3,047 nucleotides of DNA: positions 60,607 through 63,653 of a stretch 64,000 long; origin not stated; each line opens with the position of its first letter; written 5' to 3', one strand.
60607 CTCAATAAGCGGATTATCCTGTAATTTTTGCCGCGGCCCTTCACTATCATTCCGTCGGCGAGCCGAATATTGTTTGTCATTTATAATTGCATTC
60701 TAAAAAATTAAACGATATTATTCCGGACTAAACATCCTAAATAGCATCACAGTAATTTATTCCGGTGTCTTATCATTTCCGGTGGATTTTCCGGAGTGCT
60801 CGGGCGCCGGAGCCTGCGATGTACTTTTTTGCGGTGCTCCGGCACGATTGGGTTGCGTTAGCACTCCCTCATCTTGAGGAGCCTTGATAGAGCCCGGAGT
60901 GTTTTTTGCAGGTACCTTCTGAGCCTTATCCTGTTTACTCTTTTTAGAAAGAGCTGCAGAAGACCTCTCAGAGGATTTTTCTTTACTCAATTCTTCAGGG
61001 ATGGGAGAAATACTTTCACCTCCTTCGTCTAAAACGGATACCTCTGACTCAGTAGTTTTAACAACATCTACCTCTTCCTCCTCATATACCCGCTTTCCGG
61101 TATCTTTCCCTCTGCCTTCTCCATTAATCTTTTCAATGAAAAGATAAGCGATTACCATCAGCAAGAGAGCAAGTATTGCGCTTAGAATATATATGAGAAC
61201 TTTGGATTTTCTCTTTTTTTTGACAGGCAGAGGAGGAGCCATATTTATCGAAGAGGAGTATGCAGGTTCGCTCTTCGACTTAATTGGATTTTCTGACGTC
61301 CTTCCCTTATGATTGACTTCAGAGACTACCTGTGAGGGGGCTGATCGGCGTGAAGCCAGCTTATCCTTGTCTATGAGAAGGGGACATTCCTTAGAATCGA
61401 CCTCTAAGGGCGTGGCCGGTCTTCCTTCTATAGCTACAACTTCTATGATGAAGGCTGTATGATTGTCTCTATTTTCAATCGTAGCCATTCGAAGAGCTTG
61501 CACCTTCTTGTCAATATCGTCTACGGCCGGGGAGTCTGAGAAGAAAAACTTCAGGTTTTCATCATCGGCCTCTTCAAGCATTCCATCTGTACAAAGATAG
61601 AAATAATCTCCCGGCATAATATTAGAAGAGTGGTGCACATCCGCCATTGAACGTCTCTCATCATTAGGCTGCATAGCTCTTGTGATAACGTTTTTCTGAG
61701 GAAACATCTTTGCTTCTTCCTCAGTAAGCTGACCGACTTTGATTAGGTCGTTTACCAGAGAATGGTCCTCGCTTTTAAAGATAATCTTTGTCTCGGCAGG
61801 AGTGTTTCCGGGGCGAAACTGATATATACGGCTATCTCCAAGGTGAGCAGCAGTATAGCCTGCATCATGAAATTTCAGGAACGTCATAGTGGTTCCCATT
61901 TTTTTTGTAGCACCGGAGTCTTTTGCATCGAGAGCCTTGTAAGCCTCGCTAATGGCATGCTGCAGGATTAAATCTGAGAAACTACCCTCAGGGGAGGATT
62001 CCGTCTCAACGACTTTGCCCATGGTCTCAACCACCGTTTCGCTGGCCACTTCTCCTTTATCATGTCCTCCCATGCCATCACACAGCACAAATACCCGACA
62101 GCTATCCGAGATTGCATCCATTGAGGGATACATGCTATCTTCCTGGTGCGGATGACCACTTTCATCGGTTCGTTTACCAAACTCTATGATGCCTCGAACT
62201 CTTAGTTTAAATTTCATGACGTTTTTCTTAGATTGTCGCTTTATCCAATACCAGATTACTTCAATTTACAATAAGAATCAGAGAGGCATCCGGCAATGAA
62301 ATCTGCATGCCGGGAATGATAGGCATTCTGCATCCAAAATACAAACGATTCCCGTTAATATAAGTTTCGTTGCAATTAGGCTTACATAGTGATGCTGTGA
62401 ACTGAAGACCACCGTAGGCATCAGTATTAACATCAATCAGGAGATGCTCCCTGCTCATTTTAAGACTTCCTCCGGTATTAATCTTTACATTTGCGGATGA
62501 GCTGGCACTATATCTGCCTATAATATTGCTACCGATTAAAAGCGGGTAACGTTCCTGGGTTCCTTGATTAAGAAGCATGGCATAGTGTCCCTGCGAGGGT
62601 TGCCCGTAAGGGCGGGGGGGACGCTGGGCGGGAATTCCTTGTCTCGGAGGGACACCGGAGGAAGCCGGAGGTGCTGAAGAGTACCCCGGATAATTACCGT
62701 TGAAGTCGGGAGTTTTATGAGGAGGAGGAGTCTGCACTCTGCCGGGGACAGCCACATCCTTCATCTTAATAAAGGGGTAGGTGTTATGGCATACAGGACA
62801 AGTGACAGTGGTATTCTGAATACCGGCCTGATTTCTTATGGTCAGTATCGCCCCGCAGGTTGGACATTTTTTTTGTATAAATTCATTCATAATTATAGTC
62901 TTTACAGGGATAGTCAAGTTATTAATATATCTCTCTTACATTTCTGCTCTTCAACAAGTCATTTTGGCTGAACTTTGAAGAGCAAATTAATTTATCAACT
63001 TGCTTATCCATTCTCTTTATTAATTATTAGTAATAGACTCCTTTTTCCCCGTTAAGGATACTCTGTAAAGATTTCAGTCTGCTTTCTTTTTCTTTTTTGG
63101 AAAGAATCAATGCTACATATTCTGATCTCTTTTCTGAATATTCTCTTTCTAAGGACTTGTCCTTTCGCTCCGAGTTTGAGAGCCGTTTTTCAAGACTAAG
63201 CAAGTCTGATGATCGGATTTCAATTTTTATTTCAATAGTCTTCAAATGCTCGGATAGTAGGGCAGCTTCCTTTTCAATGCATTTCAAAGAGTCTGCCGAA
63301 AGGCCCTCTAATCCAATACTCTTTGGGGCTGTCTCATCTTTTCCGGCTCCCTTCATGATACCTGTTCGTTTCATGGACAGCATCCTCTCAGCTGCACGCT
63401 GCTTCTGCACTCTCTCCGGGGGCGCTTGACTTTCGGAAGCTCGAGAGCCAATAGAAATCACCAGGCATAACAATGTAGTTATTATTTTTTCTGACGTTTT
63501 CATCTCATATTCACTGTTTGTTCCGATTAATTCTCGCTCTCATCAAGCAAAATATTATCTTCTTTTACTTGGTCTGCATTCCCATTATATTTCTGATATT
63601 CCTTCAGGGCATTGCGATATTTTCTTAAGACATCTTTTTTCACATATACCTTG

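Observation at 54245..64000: Eukaryotic-like phospho-signalling operon: LRR, Zn-FHA, PP2C, pseudokinase, two kinases, MORN receptor and Sel1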

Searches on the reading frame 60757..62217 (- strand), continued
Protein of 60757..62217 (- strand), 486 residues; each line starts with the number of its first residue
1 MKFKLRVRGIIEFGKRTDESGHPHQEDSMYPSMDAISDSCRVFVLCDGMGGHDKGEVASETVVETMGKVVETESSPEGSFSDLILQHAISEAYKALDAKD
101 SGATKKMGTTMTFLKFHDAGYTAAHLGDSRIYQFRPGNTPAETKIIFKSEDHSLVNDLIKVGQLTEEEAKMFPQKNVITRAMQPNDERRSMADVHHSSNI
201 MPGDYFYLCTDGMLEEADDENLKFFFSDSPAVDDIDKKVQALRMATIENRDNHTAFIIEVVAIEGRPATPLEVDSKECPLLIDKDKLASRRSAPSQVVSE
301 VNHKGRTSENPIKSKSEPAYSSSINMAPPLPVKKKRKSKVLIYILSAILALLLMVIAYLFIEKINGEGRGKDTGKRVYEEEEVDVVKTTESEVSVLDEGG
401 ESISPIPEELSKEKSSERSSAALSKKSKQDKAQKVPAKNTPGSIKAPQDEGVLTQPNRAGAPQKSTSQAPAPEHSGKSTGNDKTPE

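Call 89: search_protein_families(library=pfam, alignment_id=A4, max_evalue=0.001)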
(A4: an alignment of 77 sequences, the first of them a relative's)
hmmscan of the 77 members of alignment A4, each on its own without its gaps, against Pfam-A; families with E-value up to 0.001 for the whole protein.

A. member 1, L059:7663-8352:+ (230 aa): 1 family
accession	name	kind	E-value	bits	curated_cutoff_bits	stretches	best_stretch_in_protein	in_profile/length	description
PF07603.17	Lcl_C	-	0.00084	20.1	34.9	0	119-220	41-116/117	Lcl C-terminal domain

B. families by the number of members that match (of 77 scanned): 24 families
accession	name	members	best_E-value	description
PF03781.23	FGE-sulfatase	10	8.8e-50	Sulfatase-modifying factor enzyme 1-like domain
PF02493.26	MORN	10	5e-17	MORN repeat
PF07603.17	Lcl_C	8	5.2e-07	Lcl C-terminal domain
PF08238.18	Sel1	5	3.4e-88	Sel1 repeat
PF14903.11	WG_beta_rep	4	3.8e-86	WG containing repeat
PF23310.1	TPR_27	3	9.8e-08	Plant tetratrico peptide repeats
PF07719.23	TPR_2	3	1.5e-07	Tetratricopeptide repeat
PF13432.12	TPR_16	3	5.6e-07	Tetratricopeptide repeat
PF03544.19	TonB_C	2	5.5e-24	Gram-negative bacterial TonB protein C-terminal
PF00515.34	TPR_1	2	1.8e-07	Tetratricopeptide repeat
PF12895.13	ANAPC3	2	4.6e-05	Anaphase-promoting complex, cyclosome, subunit 3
PF05887.16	Trypan_PARP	2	0.00017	Procyclic acidic repetitive protein (PARP)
PF01694.28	Rhomboid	1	1.9e-21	Rhomboid domain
PF05656.20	DUF805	1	2.9e-15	Protein of unknown function (DUF805)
PF10771.15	DUF2582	1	2.7e-10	Winged helix-turn-helix domain (DUF2582)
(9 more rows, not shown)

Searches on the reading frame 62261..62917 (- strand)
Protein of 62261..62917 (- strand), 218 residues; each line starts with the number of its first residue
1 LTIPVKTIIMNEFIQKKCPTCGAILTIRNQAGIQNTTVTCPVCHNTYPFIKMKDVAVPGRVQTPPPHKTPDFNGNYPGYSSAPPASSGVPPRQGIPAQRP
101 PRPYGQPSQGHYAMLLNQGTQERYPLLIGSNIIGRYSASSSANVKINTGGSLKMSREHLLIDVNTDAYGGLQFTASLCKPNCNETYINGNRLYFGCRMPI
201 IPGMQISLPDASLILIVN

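Call 3: search_protein_families(library=pfam, proteins=[window:62261-62917:-], max_evalue=0.01)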
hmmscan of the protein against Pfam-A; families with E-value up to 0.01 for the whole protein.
window:62261-62917:- (218 aa): 2 families
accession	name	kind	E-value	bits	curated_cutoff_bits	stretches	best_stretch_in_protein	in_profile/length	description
PF00498.31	FHA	-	0.0023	18.7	20.7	1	132-193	2-52/67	FHA domain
PF23545.1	Zn_ribbon_HMPTM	-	0.0073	16.3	27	0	13-24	28-39/45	HMPTM N-terminal zinc ribbon domain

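Call 4: search_protein_families(library=padloc, proteins=[window:62261-62917:-], max_evalue=0.01)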
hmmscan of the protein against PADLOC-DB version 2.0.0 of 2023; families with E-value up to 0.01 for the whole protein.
window:62261-62917:- (218 aa): 1 family
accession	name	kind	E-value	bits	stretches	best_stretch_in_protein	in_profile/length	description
PDLC01691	Cas12f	-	0.0029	15.6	1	10-47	284-315/332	CAS-V-F; effector__SPE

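Call 8: search_protein_families(library=ncbifam, proteins=[window:62261-62917:-], max_evalue=0.01)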
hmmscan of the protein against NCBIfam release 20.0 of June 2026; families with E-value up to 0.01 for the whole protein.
window:62261-62917:- (218 aa): 0 families

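Call 62: search_solved_structures(query=window:62261-62917:-, max_evalue=1, show_alignments=2)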
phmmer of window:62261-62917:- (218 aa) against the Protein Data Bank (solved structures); distinct sequences matched with E-value up to 1: 7.
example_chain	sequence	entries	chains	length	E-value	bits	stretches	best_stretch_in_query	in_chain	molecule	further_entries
7acj_a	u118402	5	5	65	0.062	16.1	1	14-62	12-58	50S ribosomal protein L31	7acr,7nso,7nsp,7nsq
23wi_6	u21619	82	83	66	0.064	16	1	14-62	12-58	Large ribosomal subunit protein bL31 | 50S ribosomal protein L31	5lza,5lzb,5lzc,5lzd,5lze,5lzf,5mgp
7otc_5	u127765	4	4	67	0.065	16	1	14-62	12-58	50S ribosomal protein L31 | Large ribosomal subunit protein bL31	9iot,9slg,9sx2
11bq_4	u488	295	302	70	0.067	15.9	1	14-62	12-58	50S ribosomal protein L31 | Large ribosomal subunit protein bL31 | Large ribosomal subunit protein bL31A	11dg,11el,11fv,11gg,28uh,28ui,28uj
7qg8_L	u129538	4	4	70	0.07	15.9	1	14-62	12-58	50S ribosomal protein L31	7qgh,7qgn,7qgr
7nbu_l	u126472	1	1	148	0.4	13.4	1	15-62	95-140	50S ribosomal protein L16,50S ribosomal protein L31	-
7aih_BP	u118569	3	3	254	0.5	13.1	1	68-163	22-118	mL52,mL52 | mL52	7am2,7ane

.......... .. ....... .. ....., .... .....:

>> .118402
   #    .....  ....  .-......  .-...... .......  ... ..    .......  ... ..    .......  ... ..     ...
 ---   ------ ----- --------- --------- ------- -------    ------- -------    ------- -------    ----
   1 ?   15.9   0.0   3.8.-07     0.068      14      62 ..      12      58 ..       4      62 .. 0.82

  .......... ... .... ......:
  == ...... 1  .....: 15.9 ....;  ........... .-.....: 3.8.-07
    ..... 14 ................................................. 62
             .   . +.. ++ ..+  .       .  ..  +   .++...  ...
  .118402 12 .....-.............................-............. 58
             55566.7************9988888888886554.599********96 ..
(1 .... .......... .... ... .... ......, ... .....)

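Call 66: search_solved_structures(query=A3, max_evalue=0.01, show_alignments=2)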
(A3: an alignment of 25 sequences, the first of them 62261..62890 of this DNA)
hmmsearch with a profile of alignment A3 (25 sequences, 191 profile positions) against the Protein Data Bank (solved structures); distinct sequences matched with E-value up to 0.01: 17.
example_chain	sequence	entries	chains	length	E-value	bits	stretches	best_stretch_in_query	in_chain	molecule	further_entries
2lc1_A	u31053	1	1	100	8e-07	32.4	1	83-172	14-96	Putative uncharacterized protein TB39.8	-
3po8_A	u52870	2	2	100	8.3e-07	32.4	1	83-180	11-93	Putative uncharacterized protein TB39.8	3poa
3oun_A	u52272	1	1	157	2.8e-06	30.6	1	81-172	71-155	Putative uncharacterized protein TB39.8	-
8bah_C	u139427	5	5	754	0.00024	24.3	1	87-184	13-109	Nibrin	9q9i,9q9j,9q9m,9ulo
6hc0_B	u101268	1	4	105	0.00028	24.1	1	87-181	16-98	GGDEF domain protein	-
6hc1_A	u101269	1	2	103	0.00028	24.1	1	87-181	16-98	GGDEF domain protein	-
2aff_A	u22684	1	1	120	0.00061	23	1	109-185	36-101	Antigen KI-67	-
1r21_A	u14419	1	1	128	0.00071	22.8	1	109-185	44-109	Antigen Ki-67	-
2fez_A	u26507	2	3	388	0.00077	22.7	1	59-184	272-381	Probable regulatory protein embR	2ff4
6a8w_A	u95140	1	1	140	0.0014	21.8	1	115-183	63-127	Vacuolar protein sorting-associated protein 64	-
6hbz_A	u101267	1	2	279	0.0027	20.9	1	87-181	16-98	GGDEF domain protein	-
3els_A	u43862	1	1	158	0.0031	20.7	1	109-177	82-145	Pre-mRNA leakage protein 1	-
2jkd_A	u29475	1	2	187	0.0041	20.3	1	109-177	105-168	PRE-MRNA LEAKAGE PROTEIN 1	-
5lqw_N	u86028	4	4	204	0.005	20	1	109-177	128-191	Pre-mRNA leakage protein 1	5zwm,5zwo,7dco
3elv_A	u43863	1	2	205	0.005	20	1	109-177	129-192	Pre-mRNA leakage protein 1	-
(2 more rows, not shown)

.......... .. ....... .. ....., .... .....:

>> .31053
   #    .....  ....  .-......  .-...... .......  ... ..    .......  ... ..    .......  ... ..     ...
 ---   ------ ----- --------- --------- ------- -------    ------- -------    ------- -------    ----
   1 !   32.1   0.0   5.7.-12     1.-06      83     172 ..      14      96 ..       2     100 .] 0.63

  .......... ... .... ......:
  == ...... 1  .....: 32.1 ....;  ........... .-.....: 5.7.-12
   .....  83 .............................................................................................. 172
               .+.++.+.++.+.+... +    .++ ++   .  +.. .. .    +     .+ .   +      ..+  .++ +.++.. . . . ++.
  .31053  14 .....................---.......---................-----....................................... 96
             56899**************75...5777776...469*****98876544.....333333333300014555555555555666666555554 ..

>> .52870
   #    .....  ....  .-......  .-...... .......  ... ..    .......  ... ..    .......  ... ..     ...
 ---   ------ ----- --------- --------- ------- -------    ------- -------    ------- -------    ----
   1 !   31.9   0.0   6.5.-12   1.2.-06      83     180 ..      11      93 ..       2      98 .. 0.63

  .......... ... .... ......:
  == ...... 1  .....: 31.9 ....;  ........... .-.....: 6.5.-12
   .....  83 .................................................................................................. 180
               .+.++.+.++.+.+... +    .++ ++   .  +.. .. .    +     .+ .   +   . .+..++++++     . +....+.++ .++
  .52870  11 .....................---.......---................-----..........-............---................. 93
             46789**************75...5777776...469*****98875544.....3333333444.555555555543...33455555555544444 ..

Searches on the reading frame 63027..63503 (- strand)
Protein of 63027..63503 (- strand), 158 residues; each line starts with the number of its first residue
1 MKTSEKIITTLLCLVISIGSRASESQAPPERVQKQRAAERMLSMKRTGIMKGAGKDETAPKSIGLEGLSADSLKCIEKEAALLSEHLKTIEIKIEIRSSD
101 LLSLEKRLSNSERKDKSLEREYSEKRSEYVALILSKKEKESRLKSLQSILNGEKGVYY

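Call 3: search_protein_families(library=pfam, proteins=[window:63027-63503:-], max_evalue=0.01)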
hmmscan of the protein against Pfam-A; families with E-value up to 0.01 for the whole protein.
window:63027-63503:- (158 aa): 0 families

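Call 4: search_protein_families(library=padloc, proteins=[window:63027-63503:-], max_evalue=0.01)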
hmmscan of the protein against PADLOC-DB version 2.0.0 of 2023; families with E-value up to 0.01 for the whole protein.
window:63027-63503:- (158 aa): 0 families

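Call 5: find_encoding_contigs(protein=window:63027-63503:-, flank=10000, max_places=6)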
Protein window:63027-63503:- (158 aa): 6 contigs read that carry it; 5 places shown.
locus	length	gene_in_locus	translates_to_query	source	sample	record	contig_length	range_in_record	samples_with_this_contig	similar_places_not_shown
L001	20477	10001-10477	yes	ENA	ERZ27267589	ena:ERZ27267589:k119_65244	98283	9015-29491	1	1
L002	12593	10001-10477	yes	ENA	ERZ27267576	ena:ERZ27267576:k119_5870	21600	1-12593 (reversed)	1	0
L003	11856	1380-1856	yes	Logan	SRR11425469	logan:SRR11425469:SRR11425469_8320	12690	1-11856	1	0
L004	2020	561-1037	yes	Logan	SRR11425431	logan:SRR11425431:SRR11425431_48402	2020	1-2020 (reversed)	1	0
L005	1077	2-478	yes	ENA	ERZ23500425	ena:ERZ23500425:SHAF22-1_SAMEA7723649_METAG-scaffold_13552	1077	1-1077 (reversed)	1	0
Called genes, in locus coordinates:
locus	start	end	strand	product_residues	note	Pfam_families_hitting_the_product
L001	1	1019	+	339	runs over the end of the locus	PF06723:MreB_Mbl, PF00022:Actin (faint), PF00012:HSP70 (weak), PF14450:FtsA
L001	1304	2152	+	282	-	PF04085:MreC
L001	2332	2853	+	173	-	-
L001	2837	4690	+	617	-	PF03717:PBP_dimer, PF00905:Transpeptidase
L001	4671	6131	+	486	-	PF01098:FTSW_RODA_SPOVE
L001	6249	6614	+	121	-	-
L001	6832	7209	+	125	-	-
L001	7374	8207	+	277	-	PF00795:CN_hydrolase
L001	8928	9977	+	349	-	PF13306:LRR_5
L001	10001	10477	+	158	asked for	-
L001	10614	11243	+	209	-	-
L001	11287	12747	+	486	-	PF13672:PP2C_2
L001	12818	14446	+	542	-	PF07714:PK_Tyr_Ser-Thr, PF00069:Pkinase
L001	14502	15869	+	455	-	PF00069:Pkinase, PF07714:PK_Tyr_Ser-Thr, PF03109:ABC1 (weak)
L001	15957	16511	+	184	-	-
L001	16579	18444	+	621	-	PF00069:Pkinase, PF07714:PK_Tyr_Ser-Thr, PF03109:ABC1 (weak)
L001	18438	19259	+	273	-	PF08238:Sel1 (weak)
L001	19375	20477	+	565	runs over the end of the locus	PF00749:tRNA-synt_1c, PF03950:tRNA-synt_1c_C, PF20974:tRNA-synt_1c_C2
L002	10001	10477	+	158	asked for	-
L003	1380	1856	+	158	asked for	-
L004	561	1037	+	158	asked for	-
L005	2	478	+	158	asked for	?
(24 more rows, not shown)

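Call 8: search_protein_families(library=ncbifam, proteins=[L001:8928-9977:+, window:63027-63503:-, L001:7374-8207:+], max_evalue=0.01)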
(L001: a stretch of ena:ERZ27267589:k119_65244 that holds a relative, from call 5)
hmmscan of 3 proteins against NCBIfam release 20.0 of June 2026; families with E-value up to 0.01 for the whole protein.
L001:8928-9977:+ (349 aa): 1 family
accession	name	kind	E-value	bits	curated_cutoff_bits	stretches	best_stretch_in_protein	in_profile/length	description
NF047961.1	adhesin_HupY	equivalog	4.6e-06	25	1250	1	91-186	199-292/978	leucine-rich repeat adhesin HupY/LrrG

window:63027-63503:- (158 aa): 0 families

L001:7374-8207:+ (277 aa): 7 families
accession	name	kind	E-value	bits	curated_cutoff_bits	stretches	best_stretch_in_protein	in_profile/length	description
NF007757.0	PRK10438.1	equivalog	1.1e-63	214.8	249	1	4-274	2-255/256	amidohydrolase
NF033621.1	de_GSH_amidase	exception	1.7e-15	57.1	355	1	20-268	13-252/260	deaminated glutathione amidase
NF040852.1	nitrile_Arch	equivalog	9.5e-15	54.4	500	1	19-218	14-212/262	nitrilase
NF043013.1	DeGluthAmidYersProt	equivalog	9e-14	51.3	500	1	6-228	4-238/278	deaminated glutathione amidase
NF010588.0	PRK13981.1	equivalog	4.7e-13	48.4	479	1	4-226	3-229/546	NAD+ synthase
TIGR00546.1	lnt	equivalog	1.3e-08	34.4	132.9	1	21-198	181-378/395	apolipoprotein N-acyltransferase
TIGR03381.1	agmatine_aguB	equivalog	1.1e-06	28.2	410.25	1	18-268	12-270/279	N-carbamoylputrescine amidase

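Call 95: predict_structure(protein=window:63027-63503:-)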
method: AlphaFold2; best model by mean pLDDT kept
length: 158 residues; sequences in the alignment: 1
mean_pLDDT: 74.1   pTM: 0.54
mean pLDDT of the five models: 74.1, 73.1, 72.3, 71.1, 70.6
residues with pLDDT >= 90: 74; 70-90: 13; 50-70: 33; < 50: 38
segments of 3 or more residues with pLDDT < 50: 17-19, 21-28, 47-63, 156-158
pLDDT, mean of each block of 10 residues (from residue 1): 53 51 44 52 47 41 65 94 98 98 97 93 98 98 93 64
secondary structure, 60 per line:
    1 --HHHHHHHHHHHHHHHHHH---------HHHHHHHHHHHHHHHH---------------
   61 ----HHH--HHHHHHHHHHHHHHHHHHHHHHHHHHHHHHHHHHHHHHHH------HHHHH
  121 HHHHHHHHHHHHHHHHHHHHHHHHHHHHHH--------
elements in order: H3-20 H30-45 H70-109 H116-150
